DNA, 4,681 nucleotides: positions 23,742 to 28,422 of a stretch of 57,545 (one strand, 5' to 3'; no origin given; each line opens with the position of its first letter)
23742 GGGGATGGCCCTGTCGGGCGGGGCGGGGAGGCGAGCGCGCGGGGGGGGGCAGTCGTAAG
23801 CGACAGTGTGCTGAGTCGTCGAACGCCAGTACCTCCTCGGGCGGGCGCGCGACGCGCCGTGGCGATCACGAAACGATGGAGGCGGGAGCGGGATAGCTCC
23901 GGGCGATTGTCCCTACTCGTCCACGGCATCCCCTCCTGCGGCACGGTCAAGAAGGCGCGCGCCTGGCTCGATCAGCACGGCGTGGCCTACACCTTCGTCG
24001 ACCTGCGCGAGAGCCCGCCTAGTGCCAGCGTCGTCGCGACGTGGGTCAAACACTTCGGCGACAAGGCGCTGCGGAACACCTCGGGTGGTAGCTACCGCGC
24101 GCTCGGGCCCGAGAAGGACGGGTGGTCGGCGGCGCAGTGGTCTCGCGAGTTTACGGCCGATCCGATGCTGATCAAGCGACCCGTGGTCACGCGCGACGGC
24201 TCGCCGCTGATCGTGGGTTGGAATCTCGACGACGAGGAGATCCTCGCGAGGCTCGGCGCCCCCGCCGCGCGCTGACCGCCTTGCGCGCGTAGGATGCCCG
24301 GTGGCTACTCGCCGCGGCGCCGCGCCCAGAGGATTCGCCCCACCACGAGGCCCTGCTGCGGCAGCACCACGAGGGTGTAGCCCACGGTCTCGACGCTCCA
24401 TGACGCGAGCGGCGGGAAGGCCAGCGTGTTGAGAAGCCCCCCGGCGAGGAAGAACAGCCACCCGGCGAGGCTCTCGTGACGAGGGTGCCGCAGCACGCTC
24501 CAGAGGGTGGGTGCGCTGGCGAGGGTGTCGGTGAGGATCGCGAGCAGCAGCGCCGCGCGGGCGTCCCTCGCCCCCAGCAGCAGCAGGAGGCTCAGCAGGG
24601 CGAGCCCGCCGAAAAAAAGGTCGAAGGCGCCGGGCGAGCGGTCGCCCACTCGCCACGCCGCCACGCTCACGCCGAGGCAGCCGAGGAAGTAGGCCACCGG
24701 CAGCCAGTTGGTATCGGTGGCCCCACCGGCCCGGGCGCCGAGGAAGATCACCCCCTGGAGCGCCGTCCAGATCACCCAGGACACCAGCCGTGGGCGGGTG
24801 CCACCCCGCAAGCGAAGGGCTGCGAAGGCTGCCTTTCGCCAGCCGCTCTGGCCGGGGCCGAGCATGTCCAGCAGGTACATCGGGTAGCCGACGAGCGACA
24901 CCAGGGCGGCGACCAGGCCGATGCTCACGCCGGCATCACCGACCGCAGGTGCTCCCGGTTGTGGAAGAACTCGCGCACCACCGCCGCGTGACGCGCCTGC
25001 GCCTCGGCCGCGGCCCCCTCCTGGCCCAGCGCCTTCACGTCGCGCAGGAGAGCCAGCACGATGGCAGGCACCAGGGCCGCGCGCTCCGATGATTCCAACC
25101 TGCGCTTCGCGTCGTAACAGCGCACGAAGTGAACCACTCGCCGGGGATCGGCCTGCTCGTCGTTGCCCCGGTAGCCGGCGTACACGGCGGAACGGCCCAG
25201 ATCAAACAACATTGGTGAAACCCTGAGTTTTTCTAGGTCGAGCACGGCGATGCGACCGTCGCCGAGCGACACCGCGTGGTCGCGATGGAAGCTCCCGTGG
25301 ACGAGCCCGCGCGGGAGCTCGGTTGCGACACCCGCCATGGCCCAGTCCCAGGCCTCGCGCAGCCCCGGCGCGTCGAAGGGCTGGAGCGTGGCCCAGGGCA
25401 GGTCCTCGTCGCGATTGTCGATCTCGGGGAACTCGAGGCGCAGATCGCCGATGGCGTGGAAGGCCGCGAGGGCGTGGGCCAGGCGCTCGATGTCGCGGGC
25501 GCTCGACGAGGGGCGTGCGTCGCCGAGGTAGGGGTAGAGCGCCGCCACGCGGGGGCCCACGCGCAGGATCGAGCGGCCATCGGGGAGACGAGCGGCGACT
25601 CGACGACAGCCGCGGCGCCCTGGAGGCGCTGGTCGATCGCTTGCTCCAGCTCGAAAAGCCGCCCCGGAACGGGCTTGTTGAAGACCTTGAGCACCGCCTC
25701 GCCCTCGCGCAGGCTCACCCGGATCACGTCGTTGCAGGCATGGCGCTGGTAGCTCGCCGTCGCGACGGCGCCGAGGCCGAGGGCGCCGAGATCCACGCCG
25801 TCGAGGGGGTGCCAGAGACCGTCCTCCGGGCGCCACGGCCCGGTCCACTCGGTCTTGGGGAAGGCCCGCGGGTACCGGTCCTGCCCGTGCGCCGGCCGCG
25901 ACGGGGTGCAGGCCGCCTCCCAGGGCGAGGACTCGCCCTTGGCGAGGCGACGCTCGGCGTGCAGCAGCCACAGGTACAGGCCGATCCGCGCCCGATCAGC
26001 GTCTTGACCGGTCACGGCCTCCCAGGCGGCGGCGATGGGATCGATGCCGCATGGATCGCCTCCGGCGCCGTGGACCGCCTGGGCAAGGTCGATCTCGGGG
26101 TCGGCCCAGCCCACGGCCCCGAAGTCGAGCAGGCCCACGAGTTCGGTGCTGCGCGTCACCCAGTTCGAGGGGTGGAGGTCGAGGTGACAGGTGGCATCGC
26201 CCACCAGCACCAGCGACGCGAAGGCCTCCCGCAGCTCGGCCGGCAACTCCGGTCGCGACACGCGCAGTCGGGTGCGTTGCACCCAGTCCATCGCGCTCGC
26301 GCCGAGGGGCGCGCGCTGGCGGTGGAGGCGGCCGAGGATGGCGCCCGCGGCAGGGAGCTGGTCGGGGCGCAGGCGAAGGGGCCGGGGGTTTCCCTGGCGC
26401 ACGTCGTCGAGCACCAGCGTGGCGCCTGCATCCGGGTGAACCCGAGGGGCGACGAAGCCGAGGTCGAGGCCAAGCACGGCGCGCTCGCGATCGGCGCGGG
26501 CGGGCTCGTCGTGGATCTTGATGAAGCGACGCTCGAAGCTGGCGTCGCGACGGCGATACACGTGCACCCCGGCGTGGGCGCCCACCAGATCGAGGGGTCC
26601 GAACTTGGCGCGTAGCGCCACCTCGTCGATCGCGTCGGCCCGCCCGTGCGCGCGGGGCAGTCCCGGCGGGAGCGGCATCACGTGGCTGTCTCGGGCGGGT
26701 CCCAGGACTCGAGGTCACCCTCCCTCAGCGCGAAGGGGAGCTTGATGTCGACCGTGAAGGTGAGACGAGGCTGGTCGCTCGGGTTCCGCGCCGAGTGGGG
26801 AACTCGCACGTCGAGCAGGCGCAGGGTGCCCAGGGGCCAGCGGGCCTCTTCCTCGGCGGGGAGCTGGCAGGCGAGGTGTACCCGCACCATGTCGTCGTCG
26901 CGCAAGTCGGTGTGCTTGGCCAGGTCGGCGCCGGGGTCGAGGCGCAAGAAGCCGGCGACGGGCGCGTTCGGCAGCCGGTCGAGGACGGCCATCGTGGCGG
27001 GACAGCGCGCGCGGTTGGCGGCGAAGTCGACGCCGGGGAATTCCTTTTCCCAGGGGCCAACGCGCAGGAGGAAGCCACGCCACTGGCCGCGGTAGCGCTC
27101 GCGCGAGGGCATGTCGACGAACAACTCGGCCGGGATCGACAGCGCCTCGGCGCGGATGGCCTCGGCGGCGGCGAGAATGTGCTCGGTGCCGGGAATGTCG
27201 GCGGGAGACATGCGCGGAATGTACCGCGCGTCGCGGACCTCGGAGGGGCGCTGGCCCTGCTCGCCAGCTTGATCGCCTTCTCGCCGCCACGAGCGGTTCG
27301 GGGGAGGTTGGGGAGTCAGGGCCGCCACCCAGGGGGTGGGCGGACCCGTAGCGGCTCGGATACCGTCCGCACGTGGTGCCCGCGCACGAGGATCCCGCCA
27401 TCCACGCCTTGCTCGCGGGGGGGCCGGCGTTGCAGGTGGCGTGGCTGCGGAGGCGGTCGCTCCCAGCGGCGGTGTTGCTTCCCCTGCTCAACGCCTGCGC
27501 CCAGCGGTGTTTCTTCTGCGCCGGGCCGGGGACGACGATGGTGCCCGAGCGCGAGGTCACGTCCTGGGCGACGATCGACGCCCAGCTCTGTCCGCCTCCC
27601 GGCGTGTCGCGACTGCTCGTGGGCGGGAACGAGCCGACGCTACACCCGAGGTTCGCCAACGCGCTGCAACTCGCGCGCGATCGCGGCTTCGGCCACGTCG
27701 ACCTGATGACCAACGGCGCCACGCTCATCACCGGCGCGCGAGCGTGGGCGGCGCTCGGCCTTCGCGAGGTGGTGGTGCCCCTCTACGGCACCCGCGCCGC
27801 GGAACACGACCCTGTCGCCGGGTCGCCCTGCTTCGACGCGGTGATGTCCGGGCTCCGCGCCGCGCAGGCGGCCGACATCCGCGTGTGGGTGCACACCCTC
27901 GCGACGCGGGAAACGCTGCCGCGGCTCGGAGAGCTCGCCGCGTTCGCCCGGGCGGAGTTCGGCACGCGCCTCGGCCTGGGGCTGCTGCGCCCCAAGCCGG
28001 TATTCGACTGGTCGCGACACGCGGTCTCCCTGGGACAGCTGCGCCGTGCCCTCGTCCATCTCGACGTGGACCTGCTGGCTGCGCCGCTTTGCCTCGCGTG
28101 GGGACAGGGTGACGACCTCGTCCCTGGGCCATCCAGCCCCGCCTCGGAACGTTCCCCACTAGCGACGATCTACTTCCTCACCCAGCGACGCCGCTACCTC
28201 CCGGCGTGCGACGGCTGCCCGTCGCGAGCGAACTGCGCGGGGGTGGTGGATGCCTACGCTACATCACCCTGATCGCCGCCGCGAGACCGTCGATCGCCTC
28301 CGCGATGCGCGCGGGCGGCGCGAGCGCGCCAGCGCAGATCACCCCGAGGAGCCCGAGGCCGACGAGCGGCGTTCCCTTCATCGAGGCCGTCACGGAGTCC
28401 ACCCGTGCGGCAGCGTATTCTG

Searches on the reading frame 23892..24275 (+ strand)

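Call 17: search_protein_families(library=pfam, proteins=[window:23892-24275:+], max_evalue=0.01)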
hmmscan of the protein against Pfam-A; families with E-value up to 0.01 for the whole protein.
window:23892-24275:+ (127 aa): 2 families
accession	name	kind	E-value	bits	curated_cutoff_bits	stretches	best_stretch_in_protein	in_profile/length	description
PF03960.21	ArsC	-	3.8e-10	40.4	24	1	12-113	2-74/79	ArsC family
PF00462.30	Glutaredoxin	-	0.00032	21.3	22.9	1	14-43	7-36/60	Glutaredoxin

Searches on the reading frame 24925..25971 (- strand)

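Call 17: search_protein_families(library=pfam, proteins=[window:24925-25971:-], max_evalue=0.01)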
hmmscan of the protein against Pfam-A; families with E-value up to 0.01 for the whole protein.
window:24925-25971:- (348 aa): 1 family
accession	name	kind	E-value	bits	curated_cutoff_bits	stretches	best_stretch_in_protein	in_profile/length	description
PF01636.29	APH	-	2e-12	47.9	23.2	1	133-276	62-223/239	Phosphotransferase enzyme family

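Call 29: search_protein_families(library=padloc, proteins=[window:24925-25971:-], max_evalue=0.01)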
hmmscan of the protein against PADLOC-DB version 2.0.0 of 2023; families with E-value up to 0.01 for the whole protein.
window:24925-25971:- (348 aa): 0 families

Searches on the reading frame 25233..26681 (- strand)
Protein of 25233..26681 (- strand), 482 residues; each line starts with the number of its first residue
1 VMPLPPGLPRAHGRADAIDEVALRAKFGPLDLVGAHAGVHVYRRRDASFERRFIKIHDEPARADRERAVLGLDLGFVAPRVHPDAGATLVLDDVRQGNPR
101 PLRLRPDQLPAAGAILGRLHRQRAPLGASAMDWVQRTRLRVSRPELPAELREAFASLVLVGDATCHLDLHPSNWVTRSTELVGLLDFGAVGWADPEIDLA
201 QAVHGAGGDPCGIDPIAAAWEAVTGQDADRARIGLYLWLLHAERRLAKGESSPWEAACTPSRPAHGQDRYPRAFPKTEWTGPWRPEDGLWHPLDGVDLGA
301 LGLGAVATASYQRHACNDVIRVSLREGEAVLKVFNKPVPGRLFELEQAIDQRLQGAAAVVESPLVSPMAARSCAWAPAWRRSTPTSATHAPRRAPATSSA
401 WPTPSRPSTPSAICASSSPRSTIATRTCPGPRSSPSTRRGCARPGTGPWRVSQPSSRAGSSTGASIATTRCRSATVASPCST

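Call 17: search_protein_families(library=pfam, proteins=[window:25233-26681:-], max_evalue=0.01)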
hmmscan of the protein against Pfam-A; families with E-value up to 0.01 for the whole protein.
window:25233-26681:- (482 aa): 2 families
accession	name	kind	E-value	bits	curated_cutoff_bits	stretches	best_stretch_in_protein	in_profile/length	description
PF01636.29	APH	-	2.1e-09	37.9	23.2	1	40-226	12-231/239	Phosphotransferase enzyme family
PF03109.22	ABC1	-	0.007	16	22.9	0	137-195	162-219/244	ABC1 atypical kinase-like domain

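Call 25: search_protein_families(library=ncbifam, proteins=[window:25233-26681:-], max_evalue=0.001)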
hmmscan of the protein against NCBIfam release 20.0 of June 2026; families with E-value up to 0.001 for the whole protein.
window:25233-26681:- (482 aa): 0 families

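Call 29: search_protein_families(library=padloc, proteins=[window:25233-26681:-], max_evalue=0.01)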
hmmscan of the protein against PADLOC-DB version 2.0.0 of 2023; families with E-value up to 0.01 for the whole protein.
window:25233-26681:- (482 aa): 0 families

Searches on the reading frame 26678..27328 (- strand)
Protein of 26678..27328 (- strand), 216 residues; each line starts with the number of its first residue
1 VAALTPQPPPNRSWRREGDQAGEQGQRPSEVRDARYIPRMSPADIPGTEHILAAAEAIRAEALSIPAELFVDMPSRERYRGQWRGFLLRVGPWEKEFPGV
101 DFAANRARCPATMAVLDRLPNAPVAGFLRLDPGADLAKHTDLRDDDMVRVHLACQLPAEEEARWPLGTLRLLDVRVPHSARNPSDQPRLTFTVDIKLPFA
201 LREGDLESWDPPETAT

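Call 17: search_protein_families(library=pfam, proteins=[window:26678-27328:-], max_evalue=0.01)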
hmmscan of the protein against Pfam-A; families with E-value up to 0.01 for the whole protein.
window:26678-27328:- (216 aa): 1 family
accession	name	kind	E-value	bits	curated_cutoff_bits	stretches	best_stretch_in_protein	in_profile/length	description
PF05118.21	Asp_Arg_Hydrox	-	3.6e-15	56.6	22.6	1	55-196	4-155/157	Aspartyl/Asparaginyl beta-hydroxylase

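Call 25: search_protein_families(library=ncbifam, proteins=[window:26678-27328:-], max_evalue=0.001)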
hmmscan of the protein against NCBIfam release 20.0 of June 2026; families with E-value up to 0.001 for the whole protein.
window:26678-27328:- (216 aa): 2 families
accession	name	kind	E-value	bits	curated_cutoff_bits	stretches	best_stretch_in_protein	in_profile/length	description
NF033391.2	lipid_A_LpxO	equivalog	7.1e-08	31.8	500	1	48-200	63-223/297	lipid A hydroxylase LpxO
NF052565.1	OrnLipAcylHsRhiz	equivalog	0.00012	21.3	450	1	99-199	105-214/259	ornithine lipid ester-linked acyl 2-hydroxylase OlsC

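Call 29: search_protein_families(library=padloc, proteins=[window:26678-27328:-], max_evalue=0.01)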
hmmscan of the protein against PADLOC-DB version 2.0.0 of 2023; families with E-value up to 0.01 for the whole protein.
window:26678-27328:- (216 aa): 0 families

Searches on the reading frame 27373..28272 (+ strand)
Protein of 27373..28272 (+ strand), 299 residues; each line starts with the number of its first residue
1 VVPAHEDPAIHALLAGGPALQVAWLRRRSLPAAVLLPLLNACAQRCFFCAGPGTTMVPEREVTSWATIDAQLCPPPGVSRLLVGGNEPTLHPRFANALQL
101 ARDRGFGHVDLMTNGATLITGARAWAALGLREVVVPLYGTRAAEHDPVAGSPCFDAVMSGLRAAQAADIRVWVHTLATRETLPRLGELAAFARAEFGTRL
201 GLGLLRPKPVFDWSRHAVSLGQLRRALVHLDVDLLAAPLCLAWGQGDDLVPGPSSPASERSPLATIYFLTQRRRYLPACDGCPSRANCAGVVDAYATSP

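Call 17: search_protein_families(library=pfam, proteins=[window:27373-28272:+], max_evalue=0.01)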
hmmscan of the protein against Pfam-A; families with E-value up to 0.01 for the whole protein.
window:27373-28272:+ (299 aa): 1 family
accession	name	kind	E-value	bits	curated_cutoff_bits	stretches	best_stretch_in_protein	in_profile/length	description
PF04055.27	Radical_SAM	-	1.4e-11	45.3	29.5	1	38-176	3-149/166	Radical SAM superfamily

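Call 25: search_protein_families(library=ncbifam, proteins=[window:27373-28272:+], max_evalue=0.001)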
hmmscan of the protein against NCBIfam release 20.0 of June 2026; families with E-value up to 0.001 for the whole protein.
window:27373-28272:+ (299 aa): 19 families
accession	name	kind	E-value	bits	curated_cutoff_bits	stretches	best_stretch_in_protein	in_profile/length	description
TIGR03977.1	rSAM_pair_HxsC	equivalog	1.8e-15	56.6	267.9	1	27-196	22-194/292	His-Xaa-Ser system radical SAM maturase HxsC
TIGR02668.1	moaA_archaeal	equivalog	1.4e-11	43.9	325.25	1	38-202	16-183/303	GTP 3',8-cyclase MoaA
TIGR03962.1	mycofact_rSAM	equivalog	2.8e-11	43.2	265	1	38-208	18-188/339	mycofactocin radical SAM maturase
TIGR02666.1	moaA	equivalog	1.4e-10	40.6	284.05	1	39-181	17-168/336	GTP 3',8-cyclase MoaA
NF038332.1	rSAM_rare_HxsC4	exception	5.2e-10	39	500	1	42-194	24-183/335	radical SAM protein HxsC4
NF001199.0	PRK00164.2-1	equivalog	6.2e-09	35.4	231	1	38-169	18-150/308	GTP 3',8-cyclase MoaA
TIGR04466.1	rSAM_BlsE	equivalog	7.9e-09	35.4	400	1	36-178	7-148/327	cytosylglucuronate decarboxylase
NF045646.2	rSAM_Se_TrsS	equivalog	1e-07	30.9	490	1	33-196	87-255/441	radical SAM (seleno)protein TrsS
TIGR02109.1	PQQ_syn_pqqE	equivalog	4.2e-07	29.2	381.35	1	29-192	4-169/358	pyrroloquinoline quinone biosynthesis protein PqqE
TIGR04051.1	rSAM_NirJ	equivalog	1.1e-06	27.9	515.45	1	77-193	48-164/354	heme d1 biosynthesis radical SAM protein NirJ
TIGR04545.1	rSAM_ahbD_hemeb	equivalog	1.9e-06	27.6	500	1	39-191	7-161/339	heme b synthase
TIGR04317.1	W_rSAM_matur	equivalog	4.9e-06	25.9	380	1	62-162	35-134/349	tungsten cofactor oxidoreductase radical SAM maturase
NF045574.1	sacti_mat_StsB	exception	1.1e-05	24.5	625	1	39-192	103-256/466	StsB family radical SAM/SPASM domain sactipeptide maturase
TIGR04546.1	rSAM_ahbC_deAc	equivalog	5.3e-05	22.2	650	1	40-175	47-183/390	12,18-didecarboxysiroheme deacetylase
TIGR04251.1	SCM_rSAM_ScmF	equivalog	0.00015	21.3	400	1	75-179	51-156/353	SynChlorMet cassette radical SAM/SPASM protein ScmF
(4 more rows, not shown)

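Call 29: search_protein_families(library=padloc, proteins=[window:27373-28272:+], max_evalue=0.01)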
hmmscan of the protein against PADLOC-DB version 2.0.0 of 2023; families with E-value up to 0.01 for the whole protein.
window:27373-28272:+ (299 aa): 2 families
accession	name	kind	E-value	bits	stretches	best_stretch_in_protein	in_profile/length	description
PDLC02904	pVip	-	8e-07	26.8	1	38-121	9-91/262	Viperins associated with kinases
PDLC02903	pVip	-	1.9e-06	25.6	1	38-118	6-81/257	Viperins not associated with kinases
